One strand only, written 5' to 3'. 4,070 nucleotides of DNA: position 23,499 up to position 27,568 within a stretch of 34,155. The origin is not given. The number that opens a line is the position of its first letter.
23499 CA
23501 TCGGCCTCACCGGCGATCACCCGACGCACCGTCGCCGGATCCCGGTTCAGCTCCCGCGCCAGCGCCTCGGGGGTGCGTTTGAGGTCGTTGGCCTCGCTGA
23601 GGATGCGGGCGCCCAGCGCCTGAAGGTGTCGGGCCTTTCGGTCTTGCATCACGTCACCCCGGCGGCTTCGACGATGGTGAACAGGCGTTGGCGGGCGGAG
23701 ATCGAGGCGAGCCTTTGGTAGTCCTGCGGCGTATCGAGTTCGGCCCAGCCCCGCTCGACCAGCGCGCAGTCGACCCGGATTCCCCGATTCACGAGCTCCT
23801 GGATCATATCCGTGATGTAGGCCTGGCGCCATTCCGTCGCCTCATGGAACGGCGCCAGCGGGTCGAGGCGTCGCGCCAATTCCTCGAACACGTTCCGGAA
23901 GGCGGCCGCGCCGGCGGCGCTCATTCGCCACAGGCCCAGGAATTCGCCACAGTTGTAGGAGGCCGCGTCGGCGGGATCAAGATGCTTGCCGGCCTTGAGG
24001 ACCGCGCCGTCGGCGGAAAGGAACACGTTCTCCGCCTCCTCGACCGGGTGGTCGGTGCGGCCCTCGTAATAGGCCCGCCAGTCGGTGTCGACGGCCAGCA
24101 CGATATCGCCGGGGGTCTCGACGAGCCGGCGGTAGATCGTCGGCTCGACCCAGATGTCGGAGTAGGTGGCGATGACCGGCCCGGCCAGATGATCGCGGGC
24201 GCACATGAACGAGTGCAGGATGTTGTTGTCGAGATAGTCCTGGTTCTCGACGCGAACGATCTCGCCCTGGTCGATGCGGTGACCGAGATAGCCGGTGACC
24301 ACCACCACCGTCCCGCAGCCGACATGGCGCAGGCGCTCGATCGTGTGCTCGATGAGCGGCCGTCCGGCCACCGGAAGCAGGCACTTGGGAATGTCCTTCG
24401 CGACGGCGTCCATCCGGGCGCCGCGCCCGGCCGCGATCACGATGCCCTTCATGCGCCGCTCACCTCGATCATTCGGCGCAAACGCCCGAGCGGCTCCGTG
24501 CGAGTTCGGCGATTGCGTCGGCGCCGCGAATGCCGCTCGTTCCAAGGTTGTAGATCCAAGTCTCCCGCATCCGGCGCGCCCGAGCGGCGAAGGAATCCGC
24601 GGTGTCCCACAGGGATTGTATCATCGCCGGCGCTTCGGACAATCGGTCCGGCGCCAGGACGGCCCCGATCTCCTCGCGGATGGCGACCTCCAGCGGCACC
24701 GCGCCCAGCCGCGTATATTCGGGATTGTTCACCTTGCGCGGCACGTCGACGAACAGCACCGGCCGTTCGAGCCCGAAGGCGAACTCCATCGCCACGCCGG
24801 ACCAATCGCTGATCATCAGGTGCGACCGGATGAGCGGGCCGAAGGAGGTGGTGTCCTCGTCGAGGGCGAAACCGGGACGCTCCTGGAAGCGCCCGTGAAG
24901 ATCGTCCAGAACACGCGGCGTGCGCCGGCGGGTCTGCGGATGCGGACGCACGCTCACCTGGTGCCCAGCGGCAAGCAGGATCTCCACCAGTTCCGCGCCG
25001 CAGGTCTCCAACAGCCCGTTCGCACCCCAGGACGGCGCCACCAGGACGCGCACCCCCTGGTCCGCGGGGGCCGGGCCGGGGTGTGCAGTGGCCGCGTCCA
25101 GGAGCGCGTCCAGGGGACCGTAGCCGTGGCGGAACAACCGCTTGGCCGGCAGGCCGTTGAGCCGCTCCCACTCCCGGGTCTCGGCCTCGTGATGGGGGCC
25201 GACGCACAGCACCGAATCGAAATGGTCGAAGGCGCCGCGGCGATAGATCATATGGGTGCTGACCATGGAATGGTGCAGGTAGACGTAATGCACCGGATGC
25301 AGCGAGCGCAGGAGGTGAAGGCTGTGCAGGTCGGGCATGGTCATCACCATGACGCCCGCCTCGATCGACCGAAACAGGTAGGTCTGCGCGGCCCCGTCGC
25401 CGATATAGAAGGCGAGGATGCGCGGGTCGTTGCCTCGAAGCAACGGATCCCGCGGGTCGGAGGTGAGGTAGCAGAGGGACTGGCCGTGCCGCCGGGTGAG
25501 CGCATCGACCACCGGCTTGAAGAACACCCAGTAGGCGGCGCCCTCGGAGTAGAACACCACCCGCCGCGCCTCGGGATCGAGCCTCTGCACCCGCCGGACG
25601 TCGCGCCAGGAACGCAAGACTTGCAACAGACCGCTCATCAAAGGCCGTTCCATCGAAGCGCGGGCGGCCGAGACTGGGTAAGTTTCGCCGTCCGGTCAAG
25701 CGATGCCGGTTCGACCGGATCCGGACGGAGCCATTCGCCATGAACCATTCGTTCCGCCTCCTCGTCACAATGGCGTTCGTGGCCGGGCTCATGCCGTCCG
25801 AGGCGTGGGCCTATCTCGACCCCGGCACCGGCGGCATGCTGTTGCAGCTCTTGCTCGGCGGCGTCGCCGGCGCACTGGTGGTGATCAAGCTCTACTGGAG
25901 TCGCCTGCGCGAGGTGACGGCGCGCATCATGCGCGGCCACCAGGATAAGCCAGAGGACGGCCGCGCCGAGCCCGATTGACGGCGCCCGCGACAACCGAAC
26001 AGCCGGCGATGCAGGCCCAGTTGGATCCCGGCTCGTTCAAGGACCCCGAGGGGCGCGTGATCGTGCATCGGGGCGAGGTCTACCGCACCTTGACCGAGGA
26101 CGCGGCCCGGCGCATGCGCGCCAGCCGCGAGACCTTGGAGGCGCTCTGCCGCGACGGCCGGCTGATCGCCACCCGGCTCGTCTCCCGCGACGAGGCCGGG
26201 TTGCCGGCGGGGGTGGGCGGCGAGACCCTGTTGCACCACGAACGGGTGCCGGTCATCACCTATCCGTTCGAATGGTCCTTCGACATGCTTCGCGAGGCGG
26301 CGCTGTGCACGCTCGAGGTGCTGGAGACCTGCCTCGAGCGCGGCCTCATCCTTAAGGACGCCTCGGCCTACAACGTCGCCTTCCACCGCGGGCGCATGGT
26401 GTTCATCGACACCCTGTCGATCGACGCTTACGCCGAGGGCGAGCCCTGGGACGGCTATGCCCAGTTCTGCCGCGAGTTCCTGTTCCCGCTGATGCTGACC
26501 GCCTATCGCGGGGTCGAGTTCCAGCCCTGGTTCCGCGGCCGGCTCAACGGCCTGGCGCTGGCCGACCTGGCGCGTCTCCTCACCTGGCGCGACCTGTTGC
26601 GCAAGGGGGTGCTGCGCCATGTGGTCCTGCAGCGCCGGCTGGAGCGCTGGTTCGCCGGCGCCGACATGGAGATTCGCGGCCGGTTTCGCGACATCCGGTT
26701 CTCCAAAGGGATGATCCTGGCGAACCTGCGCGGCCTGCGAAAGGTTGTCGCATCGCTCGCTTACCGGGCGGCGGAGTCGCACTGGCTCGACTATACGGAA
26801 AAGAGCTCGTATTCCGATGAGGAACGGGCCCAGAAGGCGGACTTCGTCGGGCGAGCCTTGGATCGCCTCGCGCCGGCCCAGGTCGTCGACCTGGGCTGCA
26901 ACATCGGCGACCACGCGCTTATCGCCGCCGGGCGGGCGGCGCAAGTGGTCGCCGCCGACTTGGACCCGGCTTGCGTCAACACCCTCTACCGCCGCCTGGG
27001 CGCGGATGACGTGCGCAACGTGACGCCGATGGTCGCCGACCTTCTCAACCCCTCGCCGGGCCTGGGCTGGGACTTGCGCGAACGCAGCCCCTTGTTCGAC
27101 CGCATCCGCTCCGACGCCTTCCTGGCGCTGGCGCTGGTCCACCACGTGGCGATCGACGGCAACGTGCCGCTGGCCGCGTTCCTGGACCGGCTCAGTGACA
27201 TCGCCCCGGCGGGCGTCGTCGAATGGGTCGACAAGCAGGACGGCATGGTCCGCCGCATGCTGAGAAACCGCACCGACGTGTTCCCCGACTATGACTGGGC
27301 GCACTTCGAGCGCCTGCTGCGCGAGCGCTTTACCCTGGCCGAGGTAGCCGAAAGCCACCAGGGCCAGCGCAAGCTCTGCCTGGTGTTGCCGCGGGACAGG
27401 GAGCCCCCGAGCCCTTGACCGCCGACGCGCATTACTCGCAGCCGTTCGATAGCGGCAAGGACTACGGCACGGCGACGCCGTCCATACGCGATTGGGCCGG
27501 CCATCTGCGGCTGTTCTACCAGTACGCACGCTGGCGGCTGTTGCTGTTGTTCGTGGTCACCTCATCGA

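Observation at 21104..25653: Translationally coupled four-gene phosphonate activation/transfer cassette on the opposite strand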

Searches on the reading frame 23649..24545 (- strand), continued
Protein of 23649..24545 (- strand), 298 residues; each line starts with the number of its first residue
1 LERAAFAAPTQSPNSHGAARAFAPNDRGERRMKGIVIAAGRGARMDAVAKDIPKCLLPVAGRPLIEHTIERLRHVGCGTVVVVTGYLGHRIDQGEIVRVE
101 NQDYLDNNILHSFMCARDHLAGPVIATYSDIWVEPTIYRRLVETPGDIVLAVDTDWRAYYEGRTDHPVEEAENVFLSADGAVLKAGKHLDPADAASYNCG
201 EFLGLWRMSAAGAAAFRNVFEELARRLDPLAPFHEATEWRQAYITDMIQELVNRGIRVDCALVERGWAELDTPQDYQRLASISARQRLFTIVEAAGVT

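Call 68: fold_search(model_id=the predicted structure, library=pdb)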
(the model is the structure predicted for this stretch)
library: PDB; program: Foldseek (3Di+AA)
matches with E <= 10: 1137; with E <= 0.001: 618
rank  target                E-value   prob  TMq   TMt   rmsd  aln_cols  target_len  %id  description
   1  6pd2_C                1.1e-16  1.00  0.72  0.33   4.0       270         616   17  PntC-AEPT: fusion protein of phosphonate-specific cytidylyltransferase and 2-aminoethylphosphonate (AEP) transaminase  (released 2019-08-07)
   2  4jd0                  1.4e-16  1.00  0.67  0.73   4.5       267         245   22  Structure of the inositol-1-phosphate CTP transferase from T. maritima. (released 2013-09-18)
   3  6pd2_A                1.4e-15  1.00  0.72  0.33   4.0       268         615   16  PntC-AEPT: fusion protein of phosphonate-specific cytidylyltransferase and 2-aminoethylphosphonate (AEP) transaminase  (released 2019-08-07)
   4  1jyl_A                1.8e-15  1.00  0.69  0.80   3.4       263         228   20  Catalytic Mechanism of CTP:phosphocholine Cytidylyltransferase from Streptococcus pneumoniae (LicC) (released 2002-02-22)
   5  6pd2_D                2.6e-15  1.00  0.71  0.33   4.0       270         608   16  PntC-AEPT: fusion protein of phosphonate-specific cytidylyltransferase and 2-aminoethylphosphonate (AEP) transaminase  (released 2019-08-07)
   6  1jyk                  2.8e-15  1.00  0.71  0.82   3.6       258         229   20  Catalytic Mechanism of CTP:phosphocholine Cytidylyltransferase from Streptococcus pneumoniae (LicC) (released 2002-02-22)
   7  6pd1_A                3.2e-15  1.00  0.71  0.33   4.0       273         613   13  PntC-AEPT: fusion protein of phosphonate-specific cytidylyltransferase and 2-aminoethylphosphonate (AEP) transaminase  (released 2019-08-07)
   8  6pd1_B                5.0e-15  1.00  0.70  0.33   4.0       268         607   15  PntC-AEPT: fusion protein of phosphonate-specific cytidylyltransferase and 2-aminoethylphosphonate (AEP) transaminase  (released 2019-08-07)
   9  3pkp_B                1.1e-14  1.00  0.66  0.61   4.6       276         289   18  Q83S Variant of S. Enterica RmlA with dATP (released 2011-01-12)
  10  7k47                  1.5e-14  1.00  0.71  0.43   4.2       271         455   20  Crystal Structure of Glucosamine-1-phosphate N-acetyltransferase from Stenotrophomonas maltophilia K279a (released 2020-09-23)
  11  1lvw_A                1.6e-14  1.00  0.66  0.61   4.5       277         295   19  Crystal structure of glucose-1-phosphate thymidylyltransferase, RmlA, complex with dTDP (released 2003-07-29)
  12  6pd1_C                1.8e-14  1.00  0.73  0.33   3.5       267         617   13  PntC-AEPT: fusion protein of phosphonate-specific cytidylyltransferase and 2-aminoethylphosphonate (AEP) transaminase  (released 2019-08-07)
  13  3pkq_C                1.8e-14  1.00  0.66  0.62   4.4       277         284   17  Q83D Variant of S. Enterica RmlA with dGTP (released 2011-01-12)
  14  6pd1_D                1.9e-14  1.00  0.71  0.33   4.1       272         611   15  PntC-AEPT: fusion protein of phosphonate-specific cytidylyltransferase and 2-aminoethylphosphonate (AEP) transaminase  (released 2019-08-07)
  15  3pkp_L                2.3e-14  1.00  0.64  0.61   4.6       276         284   17  Q83S Variant of S. Enterica RmlA with dATP (released 2011-01-12)
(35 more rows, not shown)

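Call 81: search_solved_structures(query=A3, max_evalue=0.00001, show_alignments=4)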
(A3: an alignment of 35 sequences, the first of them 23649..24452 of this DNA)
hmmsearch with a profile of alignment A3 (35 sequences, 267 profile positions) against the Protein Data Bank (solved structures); distinct sequences matched with E-value up to 0.00001: 54.
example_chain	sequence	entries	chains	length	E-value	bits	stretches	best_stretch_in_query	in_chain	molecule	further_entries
1jyk_A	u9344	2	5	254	8.3e-21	77.8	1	2-96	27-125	CTP:phosphocholine Cytidylyltransferase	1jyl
6pd1_A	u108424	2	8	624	5.8e-13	52.1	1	2-120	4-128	Nucleotidyl transferase/aminotransferase, class V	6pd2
2ggo_A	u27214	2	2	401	1.2e-10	44.5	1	1-68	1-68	401aa long hypothetical glucose-1-phosphate thymidylyltransferase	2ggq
5z09_A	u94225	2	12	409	2.2e-10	43.6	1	1-60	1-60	Dual sugar-1-phosphate nucleotidylyltransferase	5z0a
4y7t_A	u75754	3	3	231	3.8e-10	42.9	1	1-61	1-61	Nucleotidyl transferase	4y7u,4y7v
8x7s_B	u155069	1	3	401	7.2e-10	41.9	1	1-62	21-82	UTP--glucose-1-phosphate uridylyltransferase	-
3juj_A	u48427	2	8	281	4.7e-09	39.3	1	6-61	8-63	UDP-glucose pyrophosphorylase (GalU)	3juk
8hhd_A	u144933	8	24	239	8e-09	38.5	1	1-62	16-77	Nucleotidyl transferase | N-acetylmuramate alpha-1-phosphate uridylyltransferase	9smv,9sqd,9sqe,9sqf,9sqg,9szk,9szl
6mnu_A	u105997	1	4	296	1.1e-08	38.1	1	2-62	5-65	UTP--glucose-1-phosphate uridylyltransferase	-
6plj_A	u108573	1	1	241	1.6e-08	37.5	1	2-71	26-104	nucleotidyl transferase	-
9o90_A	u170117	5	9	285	1.9e-08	37.3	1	6-62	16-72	UTP--glucose-1-phosphate uridylyltransferase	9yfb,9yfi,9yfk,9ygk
7o2n_A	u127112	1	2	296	2e-08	37.2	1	2-62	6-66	Probable UTP--glucose-1-phosphate uridylyltransferase YngB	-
7b1r_A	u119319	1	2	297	2e-08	37.2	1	2-62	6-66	Probable UTP--glucose-1-phosphate uridylyltransferase YngB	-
9dqf_A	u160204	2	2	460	4.4e-08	36.1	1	3-61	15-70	Bifunctional protein GlmU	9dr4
9y3p_I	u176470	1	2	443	5.5e-08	35.8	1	2-57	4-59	Translation initiation factor eIF2B subunit gamma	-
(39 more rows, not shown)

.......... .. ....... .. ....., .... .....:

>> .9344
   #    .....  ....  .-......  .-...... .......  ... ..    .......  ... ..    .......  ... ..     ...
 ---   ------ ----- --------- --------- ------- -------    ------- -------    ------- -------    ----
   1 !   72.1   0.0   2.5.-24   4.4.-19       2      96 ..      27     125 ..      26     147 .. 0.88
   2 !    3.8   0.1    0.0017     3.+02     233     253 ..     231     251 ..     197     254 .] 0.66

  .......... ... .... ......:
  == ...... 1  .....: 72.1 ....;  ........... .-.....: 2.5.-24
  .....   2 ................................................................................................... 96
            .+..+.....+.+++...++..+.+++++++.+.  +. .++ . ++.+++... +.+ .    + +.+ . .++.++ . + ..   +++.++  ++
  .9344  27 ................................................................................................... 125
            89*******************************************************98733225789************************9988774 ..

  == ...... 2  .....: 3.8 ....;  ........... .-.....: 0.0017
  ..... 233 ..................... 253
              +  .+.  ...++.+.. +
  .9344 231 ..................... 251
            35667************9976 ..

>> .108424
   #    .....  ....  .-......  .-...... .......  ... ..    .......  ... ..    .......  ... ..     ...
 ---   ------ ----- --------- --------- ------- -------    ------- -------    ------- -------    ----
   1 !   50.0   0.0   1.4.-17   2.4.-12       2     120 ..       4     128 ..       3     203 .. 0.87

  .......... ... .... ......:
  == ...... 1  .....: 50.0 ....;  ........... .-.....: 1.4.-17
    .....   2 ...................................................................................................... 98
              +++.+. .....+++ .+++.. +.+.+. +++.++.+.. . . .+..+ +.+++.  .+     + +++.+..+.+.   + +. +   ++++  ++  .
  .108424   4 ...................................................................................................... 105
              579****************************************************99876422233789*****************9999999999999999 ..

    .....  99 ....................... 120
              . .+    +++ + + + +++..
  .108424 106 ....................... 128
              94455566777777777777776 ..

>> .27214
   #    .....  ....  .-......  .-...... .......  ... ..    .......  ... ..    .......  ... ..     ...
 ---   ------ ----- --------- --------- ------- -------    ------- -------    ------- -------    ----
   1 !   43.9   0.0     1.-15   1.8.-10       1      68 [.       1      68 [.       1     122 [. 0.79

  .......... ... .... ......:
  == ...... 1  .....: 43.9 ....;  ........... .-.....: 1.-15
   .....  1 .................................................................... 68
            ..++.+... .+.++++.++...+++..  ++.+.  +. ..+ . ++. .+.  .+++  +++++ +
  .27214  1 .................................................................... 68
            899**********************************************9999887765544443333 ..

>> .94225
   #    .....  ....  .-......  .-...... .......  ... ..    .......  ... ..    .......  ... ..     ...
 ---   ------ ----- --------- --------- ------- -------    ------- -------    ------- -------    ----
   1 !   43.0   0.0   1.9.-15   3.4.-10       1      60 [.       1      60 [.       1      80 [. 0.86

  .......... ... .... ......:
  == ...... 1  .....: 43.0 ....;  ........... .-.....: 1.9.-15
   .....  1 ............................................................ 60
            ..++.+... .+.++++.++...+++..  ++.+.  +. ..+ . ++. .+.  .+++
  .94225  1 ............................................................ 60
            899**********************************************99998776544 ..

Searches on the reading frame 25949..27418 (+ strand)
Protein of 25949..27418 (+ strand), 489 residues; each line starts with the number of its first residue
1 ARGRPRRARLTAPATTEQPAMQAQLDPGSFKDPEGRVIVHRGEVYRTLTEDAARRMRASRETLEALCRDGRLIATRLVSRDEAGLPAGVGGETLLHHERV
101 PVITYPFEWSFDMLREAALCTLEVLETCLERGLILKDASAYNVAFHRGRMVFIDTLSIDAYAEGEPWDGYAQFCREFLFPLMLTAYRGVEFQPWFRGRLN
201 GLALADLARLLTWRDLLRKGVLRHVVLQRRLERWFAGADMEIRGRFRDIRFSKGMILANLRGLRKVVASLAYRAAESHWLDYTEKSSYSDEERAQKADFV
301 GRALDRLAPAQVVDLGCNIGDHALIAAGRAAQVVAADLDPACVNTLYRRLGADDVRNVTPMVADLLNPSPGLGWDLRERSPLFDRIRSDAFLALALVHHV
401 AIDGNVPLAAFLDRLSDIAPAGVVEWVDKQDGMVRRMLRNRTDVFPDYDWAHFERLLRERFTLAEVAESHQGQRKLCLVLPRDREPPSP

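Call 8: search_protein_families(library=pfam, proteins=[window:25949-27418:+], max_evalue=0.001)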
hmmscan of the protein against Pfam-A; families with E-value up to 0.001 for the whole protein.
window:25949-27418:+ (489 aa): 1 family
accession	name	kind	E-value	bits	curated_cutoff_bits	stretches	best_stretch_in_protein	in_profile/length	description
PF13649.12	Methyltransf_25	-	0.00019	22.5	27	1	312-367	1-57/97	Methyltransferase domain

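Call 61: search_protein_families(library=ncbifam, proteins=[window:25949-27418:+], max_evalue=0.01)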
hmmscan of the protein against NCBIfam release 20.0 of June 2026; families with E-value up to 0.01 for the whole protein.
window:25949-27418:+ (489 aa): 6 families
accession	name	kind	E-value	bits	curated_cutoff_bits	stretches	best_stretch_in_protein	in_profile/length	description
NF008405.0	PRK11207.1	equivalog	6.6e-07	29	218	1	300-366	22-88/198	tellurite resistance methyltransferase TehB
NF041255.1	mycofact_MftM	equivalog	0.00043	19.7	200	1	279-364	109-194/289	mycofactocin oligosaccharide methyltransferase MftM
TIGR01444.1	fkbM_fam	subfamily_domain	0.0005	20.5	37.7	1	312-359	2-51/143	FkbM family methyltransferase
NF011529.0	PRK14968.1-3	equivalog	0.0043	16.5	162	1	310-367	36-93/198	putative methyltransferase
TIGR02021.1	BchM-ChlM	equivalog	0.0072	15.8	158.9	0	306-367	52-114/218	magnesium protoporphyrin IX methyltransferase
NF043040.1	corrin_prot_MT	hypoth_equivalog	0.0088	15.5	180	0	310-355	43-88/216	corrinoid protein-associated methyltransferase CpaM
